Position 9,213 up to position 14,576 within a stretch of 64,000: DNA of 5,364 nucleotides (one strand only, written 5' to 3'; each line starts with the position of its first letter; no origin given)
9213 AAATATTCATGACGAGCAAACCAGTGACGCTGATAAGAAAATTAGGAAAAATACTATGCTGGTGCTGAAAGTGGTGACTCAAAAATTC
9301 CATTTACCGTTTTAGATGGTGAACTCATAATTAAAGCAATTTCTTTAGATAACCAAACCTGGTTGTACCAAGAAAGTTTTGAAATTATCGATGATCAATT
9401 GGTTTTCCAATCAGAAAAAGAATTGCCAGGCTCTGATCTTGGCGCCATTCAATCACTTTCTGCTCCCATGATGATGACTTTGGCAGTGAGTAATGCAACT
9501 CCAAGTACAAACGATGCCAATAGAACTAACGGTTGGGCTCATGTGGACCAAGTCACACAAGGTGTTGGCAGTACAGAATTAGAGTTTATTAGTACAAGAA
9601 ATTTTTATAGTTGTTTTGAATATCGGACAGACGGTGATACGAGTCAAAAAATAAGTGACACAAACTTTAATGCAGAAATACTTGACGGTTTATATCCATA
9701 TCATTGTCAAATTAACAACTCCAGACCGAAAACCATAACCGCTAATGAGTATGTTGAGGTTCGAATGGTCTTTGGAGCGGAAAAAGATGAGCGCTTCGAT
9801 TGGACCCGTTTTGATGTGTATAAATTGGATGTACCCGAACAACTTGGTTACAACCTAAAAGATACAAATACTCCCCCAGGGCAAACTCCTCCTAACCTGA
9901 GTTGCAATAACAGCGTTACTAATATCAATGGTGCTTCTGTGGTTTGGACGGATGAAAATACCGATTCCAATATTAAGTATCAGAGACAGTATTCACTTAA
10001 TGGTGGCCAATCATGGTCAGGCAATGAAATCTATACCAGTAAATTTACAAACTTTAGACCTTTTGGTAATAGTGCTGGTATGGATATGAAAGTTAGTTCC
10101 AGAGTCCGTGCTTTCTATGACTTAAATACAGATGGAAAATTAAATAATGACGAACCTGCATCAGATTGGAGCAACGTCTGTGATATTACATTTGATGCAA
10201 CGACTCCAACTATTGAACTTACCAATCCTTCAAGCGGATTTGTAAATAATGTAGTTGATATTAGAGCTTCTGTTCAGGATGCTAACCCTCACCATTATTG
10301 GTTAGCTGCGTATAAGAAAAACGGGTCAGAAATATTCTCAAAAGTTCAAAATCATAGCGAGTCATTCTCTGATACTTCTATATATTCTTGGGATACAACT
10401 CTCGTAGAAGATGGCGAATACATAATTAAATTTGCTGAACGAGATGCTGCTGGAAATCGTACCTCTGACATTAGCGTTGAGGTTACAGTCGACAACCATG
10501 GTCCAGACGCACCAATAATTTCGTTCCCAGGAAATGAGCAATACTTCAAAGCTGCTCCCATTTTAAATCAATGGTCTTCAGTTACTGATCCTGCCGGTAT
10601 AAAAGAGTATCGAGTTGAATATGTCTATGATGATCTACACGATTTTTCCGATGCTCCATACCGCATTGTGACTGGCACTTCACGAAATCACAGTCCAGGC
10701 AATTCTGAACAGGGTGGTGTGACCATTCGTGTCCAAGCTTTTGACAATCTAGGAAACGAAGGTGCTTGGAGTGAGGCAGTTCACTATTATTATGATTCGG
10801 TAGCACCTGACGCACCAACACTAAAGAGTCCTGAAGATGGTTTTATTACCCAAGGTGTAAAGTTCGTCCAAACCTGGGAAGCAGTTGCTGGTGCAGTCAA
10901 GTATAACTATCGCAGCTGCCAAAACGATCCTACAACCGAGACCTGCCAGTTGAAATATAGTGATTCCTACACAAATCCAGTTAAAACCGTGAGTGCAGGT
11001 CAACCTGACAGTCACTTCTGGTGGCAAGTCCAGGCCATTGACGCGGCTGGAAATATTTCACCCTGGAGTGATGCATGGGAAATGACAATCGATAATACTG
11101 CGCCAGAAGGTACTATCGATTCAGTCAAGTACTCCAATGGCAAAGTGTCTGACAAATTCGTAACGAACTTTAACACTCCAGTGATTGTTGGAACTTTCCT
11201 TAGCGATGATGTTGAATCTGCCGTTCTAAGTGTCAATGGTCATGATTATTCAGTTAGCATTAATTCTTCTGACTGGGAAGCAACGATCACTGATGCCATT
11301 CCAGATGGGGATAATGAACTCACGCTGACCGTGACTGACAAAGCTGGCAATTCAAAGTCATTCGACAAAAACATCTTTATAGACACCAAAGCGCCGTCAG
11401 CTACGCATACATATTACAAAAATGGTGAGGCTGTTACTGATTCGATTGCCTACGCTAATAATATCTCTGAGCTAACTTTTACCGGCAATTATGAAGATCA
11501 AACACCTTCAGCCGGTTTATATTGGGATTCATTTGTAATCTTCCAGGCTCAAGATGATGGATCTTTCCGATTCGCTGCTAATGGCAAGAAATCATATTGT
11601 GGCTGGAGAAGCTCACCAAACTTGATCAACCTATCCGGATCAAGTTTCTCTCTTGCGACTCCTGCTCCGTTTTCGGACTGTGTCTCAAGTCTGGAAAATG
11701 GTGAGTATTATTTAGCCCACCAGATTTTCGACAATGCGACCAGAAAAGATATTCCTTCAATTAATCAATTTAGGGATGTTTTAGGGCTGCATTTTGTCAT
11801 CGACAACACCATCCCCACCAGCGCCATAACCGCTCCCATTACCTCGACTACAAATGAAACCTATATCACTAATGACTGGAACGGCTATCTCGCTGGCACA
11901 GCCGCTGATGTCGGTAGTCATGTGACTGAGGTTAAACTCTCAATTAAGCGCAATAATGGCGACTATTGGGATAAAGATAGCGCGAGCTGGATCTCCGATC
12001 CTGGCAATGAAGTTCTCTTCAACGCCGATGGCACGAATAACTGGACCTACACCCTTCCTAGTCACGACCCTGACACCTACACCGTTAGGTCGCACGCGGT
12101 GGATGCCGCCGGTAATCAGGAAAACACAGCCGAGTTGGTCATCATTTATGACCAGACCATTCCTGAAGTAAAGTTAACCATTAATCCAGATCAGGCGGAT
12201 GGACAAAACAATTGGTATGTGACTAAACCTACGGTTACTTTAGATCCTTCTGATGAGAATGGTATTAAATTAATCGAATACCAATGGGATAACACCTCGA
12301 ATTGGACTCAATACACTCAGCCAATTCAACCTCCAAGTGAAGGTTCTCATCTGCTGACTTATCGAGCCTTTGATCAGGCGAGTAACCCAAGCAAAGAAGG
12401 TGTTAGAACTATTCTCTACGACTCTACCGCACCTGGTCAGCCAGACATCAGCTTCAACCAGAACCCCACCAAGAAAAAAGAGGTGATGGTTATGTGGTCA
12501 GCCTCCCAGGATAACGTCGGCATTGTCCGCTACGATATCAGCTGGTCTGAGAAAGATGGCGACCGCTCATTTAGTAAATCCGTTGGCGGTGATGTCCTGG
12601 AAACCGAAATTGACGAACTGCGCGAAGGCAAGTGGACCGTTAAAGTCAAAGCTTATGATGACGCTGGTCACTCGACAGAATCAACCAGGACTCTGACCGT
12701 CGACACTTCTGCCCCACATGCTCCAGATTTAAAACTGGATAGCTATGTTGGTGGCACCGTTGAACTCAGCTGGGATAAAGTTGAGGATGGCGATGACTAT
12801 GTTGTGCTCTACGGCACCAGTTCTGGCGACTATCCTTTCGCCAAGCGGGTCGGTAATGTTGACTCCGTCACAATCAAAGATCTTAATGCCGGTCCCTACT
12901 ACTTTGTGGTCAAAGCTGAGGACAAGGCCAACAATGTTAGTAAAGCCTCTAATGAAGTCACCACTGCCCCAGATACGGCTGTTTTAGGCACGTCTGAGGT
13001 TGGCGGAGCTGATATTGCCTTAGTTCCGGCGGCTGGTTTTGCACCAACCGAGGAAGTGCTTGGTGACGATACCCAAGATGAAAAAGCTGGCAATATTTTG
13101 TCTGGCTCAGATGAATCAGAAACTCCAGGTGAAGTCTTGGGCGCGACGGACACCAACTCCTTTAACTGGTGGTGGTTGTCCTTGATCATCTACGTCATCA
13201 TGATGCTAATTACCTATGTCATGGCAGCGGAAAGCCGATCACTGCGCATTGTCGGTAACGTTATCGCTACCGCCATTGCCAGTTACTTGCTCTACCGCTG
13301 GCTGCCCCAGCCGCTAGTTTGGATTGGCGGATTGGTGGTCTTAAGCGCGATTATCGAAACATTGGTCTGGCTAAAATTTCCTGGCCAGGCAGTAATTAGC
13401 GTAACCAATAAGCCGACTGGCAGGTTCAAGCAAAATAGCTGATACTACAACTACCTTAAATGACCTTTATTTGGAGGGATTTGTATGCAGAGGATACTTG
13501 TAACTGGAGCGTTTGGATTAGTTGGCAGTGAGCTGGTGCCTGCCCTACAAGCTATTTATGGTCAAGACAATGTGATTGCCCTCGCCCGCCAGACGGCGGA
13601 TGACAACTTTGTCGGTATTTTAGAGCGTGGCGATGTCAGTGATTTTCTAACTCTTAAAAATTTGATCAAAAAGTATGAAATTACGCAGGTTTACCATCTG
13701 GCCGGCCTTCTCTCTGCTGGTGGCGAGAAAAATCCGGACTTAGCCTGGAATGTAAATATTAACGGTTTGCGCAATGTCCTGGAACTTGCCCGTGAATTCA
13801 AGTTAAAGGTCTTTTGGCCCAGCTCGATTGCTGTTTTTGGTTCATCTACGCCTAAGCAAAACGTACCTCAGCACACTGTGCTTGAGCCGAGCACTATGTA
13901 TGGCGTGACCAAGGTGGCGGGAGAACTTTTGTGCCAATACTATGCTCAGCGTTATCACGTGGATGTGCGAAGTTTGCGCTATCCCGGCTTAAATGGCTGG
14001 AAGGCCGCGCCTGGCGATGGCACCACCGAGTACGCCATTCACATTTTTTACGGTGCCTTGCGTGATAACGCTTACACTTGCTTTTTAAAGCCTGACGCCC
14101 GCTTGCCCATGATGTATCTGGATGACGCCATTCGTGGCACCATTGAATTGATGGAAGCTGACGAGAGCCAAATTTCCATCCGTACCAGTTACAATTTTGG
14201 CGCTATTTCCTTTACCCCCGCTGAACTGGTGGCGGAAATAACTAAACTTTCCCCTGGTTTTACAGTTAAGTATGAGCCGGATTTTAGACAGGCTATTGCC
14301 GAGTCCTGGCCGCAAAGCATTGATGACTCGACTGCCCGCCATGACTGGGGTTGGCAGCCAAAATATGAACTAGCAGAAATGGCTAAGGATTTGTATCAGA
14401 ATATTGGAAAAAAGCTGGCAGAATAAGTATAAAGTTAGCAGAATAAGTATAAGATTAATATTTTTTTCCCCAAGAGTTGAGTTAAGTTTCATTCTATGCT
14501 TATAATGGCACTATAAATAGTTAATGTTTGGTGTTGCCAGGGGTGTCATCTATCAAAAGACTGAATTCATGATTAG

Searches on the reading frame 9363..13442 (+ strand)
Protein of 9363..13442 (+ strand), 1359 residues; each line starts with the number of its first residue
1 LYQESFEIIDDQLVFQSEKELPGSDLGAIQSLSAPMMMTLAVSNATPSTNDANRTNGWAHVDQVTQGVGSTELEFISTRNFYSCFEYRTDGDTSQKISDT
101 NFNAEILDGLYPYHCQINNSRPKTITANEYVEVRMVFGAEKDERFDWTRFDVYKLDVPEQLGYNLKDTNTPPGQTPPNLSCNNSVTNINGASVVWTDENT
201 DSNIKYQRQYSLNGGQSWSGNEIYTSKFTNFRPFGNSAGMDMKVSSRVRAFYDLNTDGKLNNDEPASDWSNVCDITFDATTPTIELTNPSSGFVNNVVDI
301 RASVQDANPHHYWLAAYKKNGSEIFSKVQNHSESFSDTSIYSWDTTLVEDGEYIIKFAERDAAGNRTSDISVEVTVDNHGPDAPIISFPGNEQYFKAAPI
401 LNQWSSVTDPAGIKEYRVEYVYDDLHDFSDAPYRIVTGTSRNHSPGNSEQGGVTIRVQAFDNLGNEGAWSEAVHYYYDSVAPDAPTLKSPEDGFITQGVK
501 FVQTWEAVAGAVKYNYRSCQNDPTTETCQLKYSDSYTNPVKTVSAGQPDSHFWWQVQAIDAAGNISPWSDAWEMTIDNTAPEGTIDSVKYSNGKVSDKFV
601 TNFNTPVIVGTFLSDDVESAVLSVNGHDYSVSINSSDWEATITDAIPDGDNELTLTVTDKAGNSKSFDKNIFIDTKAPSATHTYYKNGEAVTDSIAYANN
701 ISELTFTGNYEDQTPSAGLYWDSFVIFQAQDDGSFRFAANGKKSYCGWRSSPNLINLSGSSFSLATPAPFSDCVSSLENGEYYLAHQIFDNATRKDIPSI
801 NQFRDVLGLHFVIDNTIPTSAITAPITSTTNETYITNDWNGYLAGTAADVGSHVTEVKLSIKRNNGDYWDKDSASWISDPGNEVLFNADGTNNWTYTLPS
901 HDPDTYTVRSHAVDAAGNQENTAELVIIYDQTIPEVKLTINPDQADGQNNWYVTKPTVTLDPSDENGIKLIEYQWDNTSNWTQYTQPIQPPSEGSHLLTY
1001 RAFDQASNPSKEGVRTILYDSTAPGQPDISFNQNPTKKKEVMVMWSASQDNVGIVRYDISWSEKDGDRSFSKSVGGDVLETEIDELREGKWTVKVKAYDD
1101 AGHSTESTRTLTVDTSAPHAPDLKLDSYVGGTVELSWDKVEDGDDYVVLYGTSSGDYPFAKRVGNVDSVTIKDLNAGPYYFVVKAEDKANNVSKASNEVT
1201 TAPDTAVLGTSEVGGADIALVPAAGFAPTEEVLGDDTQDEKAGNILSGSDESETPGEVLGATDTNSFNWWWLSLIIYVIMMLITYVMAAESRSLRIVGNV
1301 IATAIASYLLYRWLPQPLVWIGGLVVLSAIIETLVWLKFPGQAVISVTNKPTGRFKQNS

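Call 8: search_protein_families(library=pfam, proteins=[window:9363-13442:+], max_evalue=0.001)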
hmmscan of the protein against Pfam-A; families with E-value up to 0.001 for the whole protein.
window:9363-13442:+ (1359 aa): 6 families
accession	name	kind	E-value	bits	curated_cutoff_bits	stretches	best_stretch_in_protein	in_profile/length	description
PF19077.6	Big_13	-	2.2e-25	89.5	27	2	584-675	6-102/102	Bacterial Ig-like domain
PF12245.14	Big_3_2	-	2.1e-09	38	23.3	0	849-930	42-121/122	Bacterial Ig-like domain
PF13754.12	Big_3_4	-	3.5e-08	33.8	27.3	0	881-931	11-61/106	Domain of unknown function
PF16389.11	DUF4998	-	1.2e-05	25.4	29.1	0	1040-1105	34-100/199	Domain of unknown function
PF00041.27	fn3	-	0.00034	21.2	25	0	1029-1109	6-80/84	Fibronectin type III domain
PF09136.16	Glucodextran_B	-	0.00037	20.8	27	0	597-674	10-82/83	Glucodextranase, domain B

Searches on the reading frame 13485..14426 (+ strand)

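Call 8: search_protein_families(library=pfam, proteins=[window:13485-14426:+], max_evalue=0.001)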
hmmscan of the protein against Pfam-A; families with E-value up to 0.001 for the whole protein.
window:13485-14426:+ (313 aa): 6 families
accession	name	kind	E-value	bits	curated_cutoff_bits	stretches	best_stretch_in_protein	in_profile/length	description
PF01370.27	Epimerase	-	1.6e-30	106.7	20.9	1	4-228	1-230/240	NAD dependent epimerase/dehydratase family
PF16363.11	GDP_Man_Dehyd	-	9.2e-22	78.4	27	1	5-302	1-331/332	GDP-mannose 4,6 dehydratase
PF04321.23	RmlD_sub_bind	-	7.2e-15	55.3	27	1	3-159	2-145/287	RmlD substrate binding domain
PF01073.25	3Beta_HSD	-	1e-08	35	22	1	5-128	1-130/280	3-beta hydroxysteroid dehydrogenase/isomerase family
PF02719.21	Polysacc_synt_2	-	1.8e-07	31.1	20.2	1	5-157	2-156/293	Polysaccharide biosynthesis protein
PF07993.18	NAD_binding_4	-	3.2e-07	30.2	20.1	1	65-213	88-252/258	Male sterility protein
